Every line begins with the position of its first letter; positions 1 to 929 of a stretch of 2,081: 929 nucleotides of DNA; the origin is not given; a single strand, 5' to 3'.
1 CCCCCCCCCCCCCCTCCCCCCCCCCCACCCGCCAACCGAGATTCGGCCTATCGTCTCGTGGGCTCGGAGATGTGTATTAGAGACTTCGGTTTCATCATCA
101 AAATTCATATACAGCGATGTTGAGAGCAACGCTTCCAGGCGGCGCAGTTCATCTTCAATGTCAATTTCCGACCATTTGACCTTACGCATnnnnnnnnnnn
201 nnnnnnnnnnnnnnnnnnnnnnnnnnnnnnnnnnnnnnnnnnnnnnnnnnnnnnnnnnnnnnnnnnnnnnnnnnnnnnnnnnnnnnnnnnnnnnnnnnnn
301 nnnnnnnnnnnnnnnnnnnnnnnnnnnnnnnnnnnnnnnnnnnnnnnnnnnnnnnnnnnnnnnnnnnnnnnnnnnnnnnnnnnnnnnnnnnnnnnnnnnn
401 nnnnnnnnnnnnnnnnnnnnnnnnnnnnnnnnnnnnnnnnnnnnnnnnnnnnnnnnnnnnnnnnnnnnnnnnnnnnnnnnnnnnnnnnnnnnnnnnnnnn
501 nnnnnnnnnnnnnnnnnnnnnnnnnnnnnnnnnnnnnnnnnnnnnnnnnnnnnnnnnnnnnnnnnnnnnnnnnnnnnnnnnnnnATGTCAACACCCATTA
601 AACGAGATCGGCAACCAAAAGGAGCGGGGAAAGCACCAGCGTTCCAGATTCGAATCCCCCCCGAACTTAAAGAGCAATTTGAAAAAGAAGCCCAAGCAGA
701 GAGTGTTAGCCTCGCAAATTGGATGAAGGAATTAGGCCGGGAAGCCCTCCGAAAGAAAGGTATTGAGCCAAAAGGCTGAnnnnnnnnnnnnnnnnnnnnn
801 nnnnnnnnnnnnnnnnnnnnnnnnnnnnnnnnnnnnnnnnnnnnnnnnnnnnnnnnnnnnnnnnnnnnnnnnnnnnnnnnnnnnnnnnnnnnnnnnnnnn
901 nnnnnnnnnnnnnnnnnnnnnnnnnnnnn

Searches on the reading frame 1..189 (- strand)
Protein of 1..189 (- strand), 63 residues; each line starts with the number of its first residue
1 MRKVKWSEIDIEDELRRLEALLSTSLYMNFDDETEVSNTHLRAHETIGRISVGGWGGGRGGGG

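Call 3: search_protein_families(library=ncbifam, proteins=[window:1-189:-], max_evalue=1)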
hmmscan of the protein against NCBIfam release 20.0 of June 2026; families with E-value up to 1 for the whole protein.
window:1-189:- (63 aa): 0 families

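Call 4: search_protein_families(library=pfam, proteins=[window:1-189:-], max_evalue=1)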
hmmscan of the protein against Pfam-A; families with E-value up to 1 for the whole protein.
window:1-189:- (63 aa): 0 families

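Call 5: search_protein_families(library=phrogs, proteins=[window:1-189:-], max_evalue=1)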
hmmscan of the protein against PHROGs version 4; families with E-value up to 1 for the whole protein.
window:1-189:- (63 aa): 1 family
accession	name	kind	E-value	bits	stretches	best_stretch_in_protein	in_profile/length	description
phrog_7465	-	unknown function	1.2e-24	87.2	1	1-37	1-37/62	-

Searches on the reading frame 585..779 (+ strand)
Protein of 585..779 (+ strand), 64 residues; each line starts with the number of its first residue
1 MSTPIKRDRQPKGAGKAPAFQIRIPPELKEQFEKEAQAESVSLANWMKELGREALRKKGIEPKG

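Call 3: search_protein_families(library=ncbifam, proteins=[window:585-779:+], max_evalue=1)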
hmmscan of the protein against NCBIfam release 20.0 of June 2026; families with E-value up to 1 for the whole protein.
window:585-779:+ (64 aa): 4 families
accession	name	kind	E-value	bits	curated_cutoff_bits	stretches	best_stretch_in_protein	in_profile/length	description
NF041551.1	YlcI_YnfO_N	subfamily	0.00059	19.8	30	1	20-47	5-31/42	YlcI/YnfO family protein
NF038070.1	LmbU_fam_TF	subfamily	0.042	13.8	125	1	8-50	125-167/171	LmbU family transcriptional regulator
NF046040.1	RelB_antitoxin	equivalog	0.077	13.3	50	1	21-49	2-30/69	type II toxin-antitoxin system RelB family antitoxin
NF010451.0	PRK13877.1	equivalog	0.12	12.7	134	1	13-52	9-48/124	conjugal transfer transcriptional regulator TraJ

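Call 4: search_protein_families(library=pfam, proteins=[window:585-779:+], max_evalue=1)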
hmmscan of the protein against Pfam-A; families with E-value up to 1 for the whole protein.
window:585-779:+ (64 aa): 4 families
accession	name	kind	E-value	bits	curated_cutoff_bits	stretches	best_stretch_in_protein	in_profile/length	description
PF07878.17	RHH_5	-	5.5e-05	23.3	26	1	22-58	6-42/43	CopG-like RHH_1 or ribbon-helix-helix domain, RHH_5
PF05534.18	HicB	-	0.0003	21.1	21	1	20-49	20-49/51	HicB family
PF03869.20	Arc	-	0.0057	16.9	20.4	1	16-42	3-29/50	Arc-like DNA binding domain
PF01402.27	RHH_1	-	0.024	15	20.5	1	20-49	2-31/39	Ribbon-helix-helix protein, copG family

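Call 5: search_protein_families(library=phrogs, proteins=[window:585-779:+], max_evalue=1)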
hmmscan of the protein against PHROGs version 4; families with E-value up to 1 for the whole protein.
window:585-779:+ (64 aa): 12 families
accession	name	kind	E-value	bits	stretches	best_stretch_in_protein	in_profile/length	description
phrog_228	-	transcription regulation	4.3e-08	34.2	1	11-62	4-55/251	Arc-like repressor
phrog_22338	-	unknown function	2.1e-05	25.6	1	9-49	47-87/207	-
phrog_795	-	other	0.00043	21.6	1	16-44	16-44/116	partition protein ATPase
phrog_25971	-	unknown function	0.00073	20.9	1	7-49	64-105/116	-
phrog_5333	-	unknown function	0.0015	19.6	1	21-58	5-42/64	-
phrog_582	-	transcription regulation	0.003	18.8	1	19-58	59-98/105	Arc-like repressor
phrog_29983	-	unknown function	0.0033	18.9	1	18-50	89-121/131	-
phrog_9151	-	moron, auxiliary metabolic gene and host takeover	0.0041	18.4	1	19-57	73-111/119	HicB-like antitoxin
phrog_1388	-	unknown function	0.0052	18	1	17-44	5-32/143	-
phrog_2685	-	other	0.0062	17.9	1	14-43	15-44/161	partition protein ATPase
phrog_3431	-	transcription regulation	0.013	16.3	1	4-56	5-57/67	Arc-like repressor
phrog_6506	-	transcription regulation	0.029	15.4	1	15-50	7-42/59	Arc-like repressor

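Call 80: search_solved_structures(query=window:585-776:+, max_evalue=10, show_alignments=2)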
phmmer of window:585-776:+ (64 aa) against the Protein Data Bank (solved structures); distinct sequences matched with E-value up to 10: 5.
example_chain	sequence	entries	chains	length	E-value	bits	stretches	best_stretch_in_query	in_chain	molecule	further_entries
1b28_A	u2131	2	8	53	0.016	19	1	12-59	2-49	PROTEIN (REGULATORY PROTEIN ARC) | ARC REPRESSOR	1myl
8jdh_A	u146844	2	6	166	0.64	14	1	20-48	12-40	AcrIF25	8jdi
1mnt_A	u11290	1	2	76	1.3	13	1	17-58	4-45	MNT REPRESSOR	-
9pio_G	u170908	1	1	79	1.5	12.8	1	9-59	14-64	Arc family DNA-binding protein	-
8fjg_A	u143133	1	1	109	8.2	10.5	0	23-60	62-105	H12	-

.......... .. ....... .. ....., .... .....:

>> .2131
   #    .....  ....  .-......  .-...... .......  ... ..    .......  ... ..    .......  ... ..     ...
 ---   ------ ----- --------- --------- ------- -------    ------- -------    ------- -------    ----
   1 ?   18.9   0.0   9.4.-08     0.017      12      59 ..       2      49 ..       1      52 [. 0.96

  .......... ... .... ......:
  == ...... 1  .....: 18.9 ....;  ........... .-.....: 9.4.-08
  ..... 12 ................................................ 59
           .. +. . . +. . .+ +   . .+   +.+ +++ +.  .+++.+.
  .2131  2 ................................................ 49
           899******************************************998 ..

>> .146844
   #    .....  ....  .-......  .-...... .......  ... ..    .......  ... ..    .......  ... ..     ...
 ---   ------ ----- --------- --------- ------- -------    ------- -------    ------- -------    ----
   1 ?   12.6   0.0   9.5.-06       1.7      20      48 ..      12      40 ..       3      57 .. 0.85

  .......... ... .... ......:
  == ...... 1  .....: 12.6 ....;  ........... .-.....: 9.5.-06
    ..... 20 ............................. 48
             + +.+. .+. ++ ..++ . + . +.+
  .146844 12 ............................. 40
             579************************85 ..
